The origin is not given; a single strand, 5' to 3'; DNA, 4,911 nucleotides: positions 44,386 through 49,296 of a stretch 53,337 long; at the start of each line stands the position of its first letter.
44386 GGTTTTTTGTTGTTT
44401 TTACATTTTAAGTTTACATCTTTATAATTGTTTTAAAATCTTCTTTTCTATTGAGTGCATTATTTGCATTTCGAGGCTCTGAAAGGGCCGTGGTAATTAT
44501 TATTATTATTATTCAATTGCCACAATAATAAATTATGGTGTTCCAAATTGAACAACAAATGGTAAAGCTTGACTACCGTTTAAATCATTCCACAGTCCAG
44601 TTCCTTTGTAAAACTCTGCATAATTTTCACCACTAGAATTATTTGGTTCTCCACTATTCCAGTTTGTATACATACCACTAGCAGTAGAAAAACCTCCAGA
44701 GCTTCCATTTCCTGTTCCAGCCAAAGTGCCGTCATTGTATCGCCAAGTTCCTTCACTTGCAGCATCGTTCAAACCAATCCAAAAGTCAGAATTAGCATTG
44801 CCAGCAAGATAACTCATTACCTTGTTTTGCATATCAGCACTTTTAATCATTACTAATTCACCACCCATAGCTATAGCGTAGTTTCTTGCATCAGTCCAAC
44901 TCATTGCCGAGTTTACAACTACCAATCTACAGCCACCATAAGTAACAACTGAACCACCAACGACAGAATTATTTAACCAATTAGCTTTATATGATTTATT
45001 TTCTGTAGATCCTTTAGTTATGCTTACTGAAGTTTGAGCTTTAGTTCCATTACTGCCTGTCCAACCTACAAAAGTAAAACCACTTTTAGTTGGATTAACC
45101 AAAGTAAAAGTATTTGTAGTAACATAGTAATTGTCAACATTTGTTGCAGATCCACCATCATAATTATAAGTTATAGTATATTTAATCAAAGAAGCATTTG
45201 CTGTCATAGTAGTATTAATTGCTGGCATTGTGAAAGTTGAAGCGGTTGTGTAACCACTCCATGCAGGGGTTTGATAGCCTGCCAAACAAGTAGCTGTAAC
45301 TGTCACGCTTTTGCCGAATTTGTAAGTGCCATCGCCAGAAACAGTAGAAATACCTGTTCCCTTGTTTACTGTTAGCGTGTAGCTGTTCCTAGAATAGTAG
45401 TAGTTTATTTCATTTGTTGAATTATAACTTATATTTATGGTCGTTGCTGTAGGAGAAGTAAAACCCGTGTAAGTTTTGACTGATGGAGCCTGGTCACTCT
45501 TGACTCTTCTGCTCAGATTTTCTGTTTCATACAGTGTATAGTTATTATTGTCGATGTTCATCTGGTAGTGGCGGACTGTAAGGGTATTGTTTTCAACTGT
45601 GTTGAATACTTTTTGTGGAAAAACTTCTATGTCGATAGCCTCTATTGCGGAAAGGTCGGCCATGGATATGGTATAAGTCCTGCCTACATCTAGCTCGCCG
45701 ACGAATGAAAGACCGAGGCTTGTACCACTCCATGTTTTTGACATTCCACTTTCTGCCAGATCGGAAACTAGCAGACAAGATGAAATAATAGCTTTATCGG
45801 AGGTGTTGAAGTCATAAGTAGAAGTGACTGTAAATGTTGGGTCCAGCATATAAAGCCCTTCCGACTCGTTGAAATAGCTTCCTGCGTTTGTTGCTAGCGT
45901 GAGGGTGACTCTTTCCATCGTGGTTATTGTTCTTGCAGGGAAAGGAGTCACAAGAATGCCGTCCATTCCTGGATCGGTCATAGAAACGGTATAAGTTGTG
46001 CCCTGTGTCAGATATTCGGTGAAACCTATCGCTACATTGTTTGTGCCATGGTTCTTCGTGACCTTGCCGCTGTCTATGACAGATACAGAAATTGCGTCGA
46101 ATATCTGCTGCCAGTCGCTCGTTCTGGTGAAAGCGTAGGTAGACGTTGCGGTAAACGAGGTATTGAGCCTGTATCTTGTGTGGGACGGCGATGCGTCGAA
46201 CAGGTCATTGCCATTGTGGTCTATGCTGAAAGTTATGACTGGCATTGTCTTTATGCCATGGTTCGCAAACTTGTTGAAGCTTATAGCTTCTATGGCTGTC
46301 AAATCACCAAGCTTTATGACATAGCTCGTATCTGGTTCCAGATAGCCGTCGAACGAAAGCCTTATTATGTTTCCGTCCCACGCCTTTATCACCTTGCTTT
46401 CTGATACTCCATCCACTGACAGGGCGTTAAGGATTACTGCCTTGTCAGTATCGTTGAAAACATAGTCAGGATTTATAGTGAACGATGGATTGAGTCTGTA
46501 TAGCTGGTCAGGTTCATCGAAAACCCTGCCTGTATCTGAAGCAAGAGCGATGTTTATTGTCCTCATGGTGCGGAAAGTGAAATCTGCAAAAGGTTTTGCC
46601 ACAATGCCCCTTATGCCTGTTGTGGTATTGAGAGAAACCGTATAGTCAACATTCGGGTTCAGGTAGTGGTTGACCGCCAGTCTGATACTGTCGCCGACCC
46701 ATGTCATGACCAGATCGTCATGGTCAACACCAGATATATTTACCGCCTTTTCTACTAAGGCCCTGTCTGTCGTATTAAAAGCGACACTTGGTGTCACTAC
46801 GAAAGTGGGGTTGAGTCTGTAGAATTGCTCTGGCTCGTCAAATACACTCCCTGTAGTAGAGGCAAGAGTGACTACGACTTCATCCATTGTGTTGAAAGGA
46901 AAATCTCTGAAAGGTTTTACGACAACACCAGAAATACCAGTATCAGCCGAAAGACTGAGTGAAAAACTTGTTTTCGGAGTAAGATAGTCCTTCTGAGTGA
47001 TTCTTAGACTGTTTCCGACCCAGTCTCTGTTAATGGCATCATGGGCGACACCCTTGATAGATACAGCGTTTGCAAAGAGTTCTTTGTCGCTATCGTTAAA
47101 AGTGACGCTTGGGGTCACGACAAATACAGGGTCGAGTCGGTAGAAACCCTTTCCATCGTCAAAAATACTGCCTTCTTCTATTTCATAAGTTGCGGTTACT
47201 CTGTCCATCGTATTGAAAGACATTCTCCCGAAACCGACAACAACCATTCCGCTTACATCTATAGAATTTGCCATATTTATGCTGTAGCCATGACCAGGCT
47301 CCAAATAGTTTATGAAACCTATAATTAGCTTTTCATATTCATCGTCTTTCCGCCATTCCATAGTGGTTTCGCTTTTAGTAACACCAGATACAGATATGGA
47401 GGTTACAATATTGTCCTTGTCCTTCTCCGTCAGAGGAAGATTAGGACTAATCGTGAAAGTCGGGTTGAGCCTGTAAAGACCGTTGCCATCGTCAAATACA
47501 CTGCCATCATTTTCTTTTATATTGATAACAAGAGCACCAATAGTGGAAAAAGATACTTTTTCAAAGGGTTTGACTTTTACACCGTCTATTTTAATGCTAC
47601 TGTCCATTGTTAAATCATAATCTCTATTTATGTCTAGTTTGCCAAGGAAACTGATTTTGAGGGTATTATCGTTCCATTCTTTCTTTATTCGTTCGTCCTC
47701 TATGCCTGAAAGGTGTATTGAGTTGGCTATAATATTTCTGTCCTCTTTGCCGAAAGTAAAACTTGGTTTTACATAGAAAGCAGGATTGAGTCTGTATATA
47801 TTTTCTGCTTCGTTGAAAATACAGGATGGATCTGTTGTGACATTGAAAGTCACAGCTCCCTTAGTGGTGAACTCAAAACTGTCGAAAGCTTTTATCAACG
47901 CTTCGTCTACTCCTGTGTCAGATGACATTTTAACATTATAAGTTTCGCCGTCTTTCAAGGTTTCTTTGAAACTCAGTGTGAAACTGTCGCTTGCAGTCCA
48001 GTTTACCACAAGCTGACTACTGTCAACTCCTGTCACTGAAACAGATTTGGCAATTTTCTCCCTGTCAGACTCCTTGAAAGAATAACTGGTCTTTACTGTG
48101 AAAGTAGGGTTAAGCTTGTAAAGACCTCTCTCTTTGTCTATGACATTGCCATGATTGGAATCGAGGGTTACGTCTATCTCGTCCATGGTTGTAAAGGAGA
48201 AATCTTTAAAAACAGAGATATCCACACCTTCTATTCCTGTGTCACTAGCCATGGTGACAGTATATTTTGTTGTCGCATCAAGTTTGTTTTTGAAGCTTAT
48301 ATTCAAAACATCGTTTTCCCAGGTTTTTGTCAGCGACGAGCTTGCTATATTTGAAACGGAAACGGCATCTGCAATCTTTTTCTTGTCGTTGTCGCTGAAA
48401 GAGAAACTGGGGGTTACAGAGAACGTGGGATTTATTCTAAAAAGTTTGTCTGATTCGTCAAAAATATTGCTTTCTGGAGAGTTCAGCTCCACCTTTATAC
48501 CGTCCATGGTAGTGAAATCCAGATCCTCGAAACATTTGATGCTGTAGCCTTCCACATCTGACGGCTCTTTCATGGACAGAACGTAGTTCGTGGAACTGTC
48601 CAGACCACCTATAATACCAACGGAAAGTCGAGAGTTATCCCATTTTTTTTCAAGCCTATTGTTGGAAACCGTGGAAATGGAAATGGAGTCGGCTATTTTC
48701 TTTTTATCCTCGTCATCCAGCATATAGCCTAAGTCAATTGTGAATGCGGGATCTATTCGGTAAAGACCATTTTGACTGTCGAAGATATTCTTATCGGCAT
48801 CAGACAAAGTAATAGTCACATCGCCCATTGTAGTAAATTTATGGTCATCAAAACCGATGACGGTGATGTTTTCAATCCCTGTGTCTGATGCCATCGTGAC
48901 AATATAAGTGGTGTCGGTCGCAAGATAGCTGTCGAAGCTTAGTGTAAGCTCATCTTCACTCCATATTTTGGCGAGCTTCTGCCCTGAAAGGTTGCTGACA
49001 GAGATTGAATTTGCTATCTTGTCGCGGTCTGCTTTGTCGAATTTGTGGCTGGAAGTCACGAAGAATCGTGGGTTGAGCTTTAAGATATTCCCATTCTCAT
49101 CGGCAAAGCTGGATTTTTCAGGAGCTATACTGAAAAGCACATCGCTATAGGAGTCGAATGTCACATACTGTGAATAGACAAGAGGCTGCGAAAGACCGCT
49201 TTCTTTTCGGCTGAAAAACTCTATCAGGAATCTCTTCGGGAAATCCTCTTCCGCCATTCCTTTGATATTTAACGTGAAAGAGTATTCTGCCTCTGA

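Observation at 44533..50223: Giant lectin-tipped surface protein: 11 Ig-like repeats, InlB-type B-repeats and a C-type lectin domain with an intact EPN/WND sugar-calcium site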

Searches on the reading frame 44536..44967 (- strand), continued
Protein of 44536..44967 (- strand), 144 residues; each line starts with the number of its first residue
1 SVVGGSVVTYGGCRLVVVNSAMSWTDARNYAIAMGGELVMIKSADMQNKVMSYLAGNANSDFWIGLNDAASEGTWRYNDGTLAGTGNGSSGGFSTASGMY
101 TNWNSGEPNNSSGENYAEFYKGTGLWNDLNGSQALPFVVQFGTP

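Call 84: find_homologous_proteins(query=A6, max_evalue=0.000001)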
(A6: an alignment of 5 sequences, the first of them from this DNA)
Query A6 (5 sequences) (144 aa, profile of the alignment): 2263 proteins with E <= 0.000001 among 3164 candidates; the best 120 are listed.
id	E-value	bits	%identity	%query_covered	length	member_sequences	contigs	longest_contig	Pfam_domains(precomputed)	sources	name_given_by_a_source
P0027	1.0e-53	198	38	85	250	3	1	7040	PF00059.28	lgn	-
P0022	1.5e-53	198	37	92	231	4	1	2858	PF00059.28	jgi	-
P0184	1.4e-51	192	38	92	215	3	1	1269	PF00059.28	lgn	-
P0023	1.5e-51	191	39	82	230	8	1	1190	PF00059.28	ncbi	-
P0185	8.2e-51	189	36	92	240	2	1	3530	PF00059.28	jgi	-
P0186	1.6e-50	188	40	92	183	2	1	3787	PF00059.28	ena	-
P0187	6.0e-50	186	32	85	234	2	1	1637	PF00059.28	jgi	jgi:hypothetical protein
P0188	7.7e-49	183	42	81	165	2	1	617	PF00059.28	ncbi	-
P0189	1.8e-47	178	32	85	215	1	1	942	PF00059.28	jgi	-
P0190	2.6e-47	178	42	82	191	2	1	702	PF00059.28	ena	-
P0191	3.6e-47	177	40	82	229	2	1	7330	PF00059.28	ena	-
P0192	4.4e-47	177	36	92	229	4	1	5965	PF00059.28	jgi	jgi:hypothetical protein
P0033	6.4e-47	176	41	74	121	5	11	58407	PF00059.28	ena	-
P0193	2.0e-46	175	38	94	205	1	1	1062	PF00059.28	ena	-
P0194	3.2e-46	174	34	84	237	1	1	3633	PF00059.28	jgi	jgi:hypothetical protein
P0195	3.7e-46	174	36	92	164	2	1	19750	PF00059.28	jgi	jgi:hypothetical protein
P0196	1.5e-45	172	36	82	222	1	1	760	PF00059.28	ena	-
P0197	1.5e-45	172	37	92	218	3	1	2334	PF00059.28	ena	-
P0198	3.1e-44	168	36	92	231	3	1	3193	PF00059.28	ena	-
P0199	7.0e-44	167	41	84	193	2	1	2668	PF00059.28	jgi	jgi:hypothetical protein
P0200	1.3e-41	159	37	92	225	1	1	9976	PF00059.28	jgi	-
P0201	4.0e-40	155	30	92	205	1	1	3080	PF00059.28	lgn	-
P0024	7.8e-40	154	44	75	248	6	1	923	PF00059.28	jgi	jgi:hypothetical protein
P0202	8.4e-40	154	41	75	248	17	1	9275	PF00059.28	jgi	jgi:hypothetical protein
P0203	1.8e-39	152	40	67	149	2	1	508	PF00059.28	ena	-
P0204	7.0e-39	151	38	75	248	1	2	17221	PF00059.28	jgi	jgi:hypothetical protein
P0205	1.1e-38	150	39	75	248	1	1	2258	PF00059.28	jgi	jgi:hypothetical protein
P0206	1.5e-38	149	43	75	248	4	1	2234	PF00059.28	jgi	jgi:hypothetical protein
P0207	1.9e-38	149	39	75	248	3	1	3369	PF00059.28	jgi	jgi:hypothetical protein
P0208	2.9e-38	149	40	75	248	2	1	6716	PF00059.28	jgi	jgi:hypothetical protein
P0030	4.6e-38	148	39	75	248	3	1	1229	PF00059.28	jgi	jgi:hypothetical protein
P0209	5.7e-38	148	41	75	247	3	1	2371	PF00059.28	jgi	jgi:hypothetical protein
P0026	7.3e-38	147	43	75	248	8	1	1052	PF00059.28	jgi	jgi:hypothetical protein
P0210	1.0e-37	147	40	75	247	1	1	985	PF00059.28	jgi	jgi:hypothetical protein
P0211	1.4e-37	146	40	75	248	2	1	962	PF00059.28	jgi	jgi:hypothetical protein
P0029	2.7e-37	145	39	75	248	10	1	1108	PF00059.28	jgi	jgi:hypothetical protein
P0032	2.7e-37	145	42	75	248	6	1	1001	PF00059.28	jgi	jgi:hypothetical protein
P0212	3.2e-37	145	41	75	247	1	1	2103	PF00059.28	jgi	jgi:hypothetical protein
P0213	5.7e-37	144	32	76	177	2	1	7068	PF00059.28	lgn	-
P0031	8.4e-37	144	48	55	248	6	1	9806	PF00059.28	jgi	jgi:hypothetical protein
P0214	1.0e-36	144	39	75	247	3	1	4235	PF00059.28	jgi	jgi:hypothetical protein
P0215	1.2e-36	143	35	75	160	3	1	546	PF00059.28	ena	-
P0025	1.4e-36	143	44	75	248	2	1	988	PF00059.28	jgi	jgi:hypothetical protein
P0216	1.4e-36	143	43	75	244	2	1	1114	PF00059.28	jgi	jgi:hypothetical protein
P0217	1.5e-36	143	34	67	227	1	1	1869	PF00059.28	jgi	jgi:hypothetical protein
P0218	1.9e-36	143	39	75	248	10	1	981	PF00059.28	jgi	-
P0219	2.6e-36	142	41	75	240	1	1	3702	PF00059.28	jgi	jgi:hypothetical protein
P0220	2.7e-36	142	37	75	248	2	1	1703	PF00059.28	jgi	jgi:hypothetical protein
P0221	3.8e-36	142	32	93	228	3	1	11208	PF00059.28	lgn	-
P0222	5.0e-36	141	38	75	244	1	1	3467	PF00059.28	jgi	jgi:hypothetical protein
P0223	7.2e-36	141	39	75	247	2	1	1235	PF00059.28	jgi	jgi:hypothetical protein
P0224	1.1e-35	140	39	75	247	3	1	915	PF00059.28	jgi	jgi:hypothetical protein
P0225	1.7e-35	140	38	75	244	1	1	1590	PF00059.28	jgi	jgi:hypothetical protein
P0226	1.8e-35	140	36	75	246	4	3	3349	PF00059.28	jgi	jgi:hypothetical protein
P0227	1.8e-35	139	39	75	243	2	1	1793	PF00059.28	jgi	jgi:hypothetical protein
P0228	2.1e-35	139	39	69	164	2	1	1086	PF00059.28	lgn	-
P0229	3.5e-35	139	39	75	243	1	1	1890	PF00059.28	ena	-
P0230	6.0e-35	138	37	75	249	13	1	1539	PF00059.28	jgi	jgi:hypothetical protein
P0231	6.6e-35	138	29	82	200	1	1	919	PF00059.28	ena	-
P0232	1.0e-34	137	37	75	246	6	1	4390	PF00059.28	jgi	jgi:hypothetical protein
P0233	1.3e-34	137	33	88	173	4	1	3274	PF00059.28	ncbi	ncbi:MAG: C-type lectin domain-containing protein, partial [Dolichospermum sp.]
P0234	1.3e-34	137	40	83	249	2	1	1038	PF00059.28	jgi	jgi:hypothetical protein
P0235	1.6e-34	136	37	75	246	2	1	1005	PF00059.28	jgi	jgi:hypothetical protein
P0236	4.2e-34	135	30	70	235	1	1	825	PF00059.28,PF00318.26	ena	-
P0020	4.6e-34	135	50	72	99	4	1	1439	PF00059.28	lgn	-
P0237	4.8e-34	135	41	95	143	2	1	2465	PF00059.28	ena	-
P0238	5.6e-34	135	37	75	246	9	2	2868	PF00059.28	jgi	jgi:hypothetical protein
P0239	1.5e-33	133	40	75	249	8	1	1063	PF00059.28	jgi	jgi:hypothetical protein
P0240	1.6e-33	133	42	75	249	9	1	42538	PF00059.28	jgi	-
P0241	2.6e-33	133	32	85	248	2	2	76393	PF00059.28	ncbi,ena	-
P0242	5.0e-33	132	37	83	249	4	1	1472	PF00059.28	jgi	jgi:hypothetical protein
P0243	9.0e-33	131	37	75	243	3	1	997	PF00059.28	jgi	jgi:hypothetical protein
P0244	1.8e-32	130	38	60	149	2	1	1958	PF00059.28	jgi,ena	jgi:hypothetical protein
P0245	4.0e-32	129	37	79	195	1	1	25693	PF00059.28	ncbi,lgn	ncbi:MAG: C-type lectin domain-containing protein [Candidatus Hodarchaeota archaeon]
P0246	4.2e-32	129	37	86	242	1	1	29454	PF00059.28,PF01471.24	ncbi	-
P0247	6.6e-32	128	39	75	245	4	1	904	PF00059.28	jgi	jgi:hypothetical protein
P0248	1.1e-31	127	39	75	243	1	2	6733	PF00059.28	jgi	jgi:hypothetical protein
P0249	1.3e-31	127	36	91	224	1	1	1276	PF00059.28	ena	-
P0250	1.7e-31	127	30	86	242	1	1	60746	PF00059.28,PF13620.13,PF17210.10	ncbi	-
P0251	2.7e-31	126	31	88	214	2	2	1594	PF00059.28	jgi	-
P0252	3.2e-31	126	34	98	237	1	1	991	PF00059.28,PF16403.12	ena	-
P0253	4.5e-31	125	34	82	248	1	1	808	PF00059.28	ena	-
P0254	4.5e-31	125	35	61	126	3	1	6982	PF00059.28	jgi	-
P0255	4.8e-31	125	39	75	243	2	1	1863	PF00059.28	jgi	jgi:hypothetical protein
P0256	5.7e-31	125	35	94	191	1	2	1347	PF00059.28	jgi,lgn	jgi:hypothetical protein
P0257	8.6e-31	124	33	85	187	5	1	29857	PF00059.28,PF18203.7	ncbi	-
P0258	1.8e-30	123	39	75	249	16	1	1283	PF00059.28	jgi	jgi:hypothetical protein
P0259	2.3e-30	123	50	72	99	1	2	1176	PF00059.28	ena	-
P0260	3.8e-30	122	31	90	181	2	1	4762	PF00059.28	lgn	-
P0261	4.6e-30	122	33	83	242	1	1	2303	PF00059.28,PF22359.3,PF02368.25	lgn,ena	-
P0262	5.3e-30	122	31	78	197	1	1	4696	PF00059.28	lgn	-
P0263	6.5e-30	122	26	95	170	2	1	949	PF00059.28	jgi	jgi:hypothetical protein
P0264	7.1e-30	121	32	91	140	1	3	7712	PF00059.28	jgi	jgi:hypothetical protein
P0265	9.9e-30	121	38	92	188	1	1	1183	PF00059.28,PF18203.7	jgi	jgi:hypothetical protein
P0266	2.3e-29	120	32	85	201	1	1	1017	PF00059.28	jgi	-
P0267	3.3e-29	119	33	90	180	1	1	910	PF00059.28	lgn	-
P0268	3.6e-29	119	30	78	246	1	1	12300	PF00059.28,PF13620.13,PF17210.10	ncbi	-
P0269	4.1e-29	119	32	77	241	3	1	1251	PF00059.28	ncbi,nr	ncbi:MAG: C-type lectin domain-containing protein [Desulfobacteraceae bacterium]|nr:C-type lectin do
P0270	6.1e-29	118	36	97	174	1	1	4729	PF00059.28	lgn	-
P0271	8.0e-29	118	30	77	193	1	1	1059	PF00059.28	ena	-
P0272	8.0e-29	118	29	87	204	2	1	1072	PF00059.28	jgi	-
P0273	8.1e-29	118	33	47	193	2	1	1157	PF00059.28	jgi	-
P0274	8.5e-29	118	32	83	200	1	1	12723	PF00059.28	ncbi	ncbi:MAG: C-type lectin domain-containing protein [Magnetococcus sp. DMHC-6]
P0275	9.0e-29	118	36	81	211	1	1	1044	PF00059.28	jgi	-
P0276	9.9e-29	118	28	94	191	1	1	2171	PF00059.28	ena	-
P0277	9.9e-29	118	33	86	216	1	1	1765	PF00059.28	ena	-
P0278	1.0e-28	118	32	85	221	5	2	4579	PF00059.28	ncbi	-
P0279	1.1e-28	118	30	86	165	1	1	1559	PF00059.28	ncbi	-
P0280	1.3e-28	117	34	78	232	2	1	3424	PF00059.28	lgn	-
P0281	1.4e-28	117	31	92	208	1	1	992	PF00059.28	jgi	jgi:hypothetical protein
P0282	1.4e-28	117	29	93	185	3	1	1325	PF00059.28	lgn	-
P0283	1.5e-28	117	34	74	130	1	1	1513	PF00059.28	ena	-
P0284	1.7e-28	117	33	89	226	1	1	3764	PF00059.28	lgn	-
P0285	1.8e-28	117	28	91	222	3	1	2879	PF00059.28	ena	-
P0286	3.0e-28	116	34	93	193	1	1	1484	PF00059.28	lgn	-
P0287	3.9e-28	116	34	86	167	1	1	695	PF00059.28,PF18203.7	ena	-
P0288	4.2e-28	116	34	83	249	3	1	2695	PF00059.28,PF13828.12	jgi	jgi:hypothetical protein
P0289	6.3e-28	115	28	96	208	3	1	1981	PF00059.28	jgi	-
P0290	6.5e-28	115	25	88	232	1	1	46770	PF00059.28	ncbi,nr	ncbi:MAG: C-type lectin domain-containing protein [Nitrospirae bacterium]|nr:C-type lectin domain-co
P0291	6.6e-28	115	33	92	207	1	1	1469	PF00059.28,PF13385.14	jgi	jgi:hypothetical protein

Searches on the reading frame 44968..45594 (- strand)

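Call 13: search_protein_families(library=pfam, proteins=[window:44968-45594:-], max_evalue=1)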
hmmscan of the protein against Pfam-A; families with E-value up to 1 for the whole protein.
seq(209 aa): 3 families
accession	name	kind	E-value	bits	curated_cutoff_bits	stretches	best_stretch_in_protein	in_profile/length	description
PF18998.6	Flg_new_2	-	1.2e-11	44.8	23.6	2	72-133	1-68/73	Divergent InlB B-repeat domain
PF09479.16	Flg_new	-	5.6e-07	30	27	1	139-191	1-52/65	Listeria-Bacteroides repeat domain (List_Bact_rpt)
PF19403.5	SpaA_2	-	0.021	15.8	25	1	143-196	38-90/96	Prealbumin-like fold domain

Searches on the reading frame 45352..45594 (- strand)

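Call 76: search_protein_families(library=pfam, proteins=[window:45352-45594:-], max_evalue=1)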
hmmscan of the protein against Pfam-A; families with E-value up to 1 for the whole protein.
seq(81 aa): 1 family
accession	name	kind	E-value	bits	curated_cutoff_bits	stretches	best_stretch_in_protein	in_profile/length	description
PF19755.4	DUF6242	-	0.056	13.7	29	1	3-72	25-93/217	Domain of unknown function (DUF6242)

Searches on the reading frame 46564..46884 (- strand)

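Call 13: search_protein_families(library=pfam, proteins=[window:46564-46884:-], max_evalue=1)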
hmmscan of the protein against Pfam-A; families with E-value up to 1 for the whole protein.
seq(107 aa): 1 family
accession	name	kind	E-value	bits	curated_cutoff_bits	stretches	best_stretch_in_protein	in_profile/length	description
PF13205.12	Big_5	-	0.031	15.4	23.6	1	36-106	29-105/105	Bacterial Ig-like domain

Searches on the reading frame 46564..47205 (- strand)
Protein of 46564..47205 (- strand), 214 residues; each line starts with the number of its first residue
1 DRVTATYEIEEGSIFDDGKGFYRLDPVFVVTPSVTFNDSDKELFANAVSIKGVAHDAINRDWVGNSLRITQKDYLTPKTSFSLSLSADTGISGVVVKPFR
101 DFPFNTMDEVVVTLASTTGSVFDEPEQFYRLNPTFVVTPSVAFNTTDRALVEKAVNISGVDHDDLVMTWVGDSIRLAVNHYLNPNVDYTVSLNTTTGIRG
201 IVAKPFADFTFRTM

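Call 53: search_solved_structures(query=A3, max_evalue=1)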
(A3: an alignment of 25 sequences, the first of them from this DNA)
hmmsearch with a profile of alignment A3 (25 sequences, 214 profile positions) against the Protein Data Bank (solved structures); distinct sequences matched with E-value up to 1: 5.
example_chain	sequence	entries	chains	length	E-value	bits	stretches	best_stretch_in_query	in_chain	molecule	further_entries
8j7s_B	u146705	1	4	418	0.27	14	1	29-91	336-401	TIR domain-containing protein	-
8sp0_A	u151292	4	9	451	0.28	13.9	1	29-91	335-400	TIR-APAZ | TIR domain-containing protein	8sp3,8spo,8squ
8fex_A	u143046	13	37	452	0.28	13.9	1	29-91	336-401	TIR-APAZ | TIR domain-containing protein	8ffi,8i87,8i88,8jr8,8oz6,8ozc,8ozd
2ln3_A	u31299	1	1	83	0.58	12.9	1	164-188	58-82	DE NOVO DESIGNED PROTEIN OR135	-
9x2f_B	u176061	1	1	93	0.75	12.5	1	59-102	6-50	AcrIF19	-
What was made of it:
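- Tried and rejected: PDB profile search with the repeats: only chance-level hits, E>0.2 (call 53).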

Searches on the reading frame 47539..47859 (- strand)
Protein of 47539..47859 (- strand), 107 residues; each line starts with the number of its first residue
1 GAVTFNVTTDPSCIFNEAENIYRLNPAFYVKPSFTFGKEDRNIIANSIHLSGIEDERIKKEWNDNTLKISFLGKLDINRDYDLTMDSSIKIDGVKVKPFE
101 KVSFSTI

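Call 13: search_protein_families(library=pfam, proteins=[window:47539-47859:-], max_evalue=1)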
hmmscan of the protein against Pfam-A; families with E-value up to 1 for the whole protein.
seq(107 aa): 1 family
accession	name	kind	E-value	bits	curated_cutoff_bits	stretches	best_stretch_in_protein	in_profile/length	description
PF13205.12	Big_5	-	0.043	15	23.6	1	47-106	41-105/105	Bacterial Ig-like domain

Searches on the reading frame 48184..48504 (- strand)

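Call 13: search_protein_families(library=pfam, proteins=[window:48184-48504:-], max_evalue=1)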
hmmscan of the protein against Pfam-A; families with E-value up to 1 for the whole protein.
seq(107 aa): 1 family
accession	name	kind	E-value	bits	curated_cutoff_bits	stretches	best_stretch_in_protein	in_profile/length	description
PF13205.12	Big_5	-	0.0028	18.8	23.6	1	37-106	30-105/105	Bacterial Ig-like domain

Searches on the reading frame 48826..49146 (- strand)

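Call 13: search_protein_families(library=pfam, proteins=[window:48826-49146:-], max_evalue=1)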
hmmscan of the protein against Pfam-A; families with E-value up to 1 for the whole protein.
seq(107 aa): 1 family
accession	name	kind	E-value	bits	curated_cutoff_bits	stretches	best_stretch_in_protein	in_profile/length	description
PF13205.12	Big_5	-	0.012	16.7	23.6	1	40-88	34-86/105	Bacterial Ig-like domain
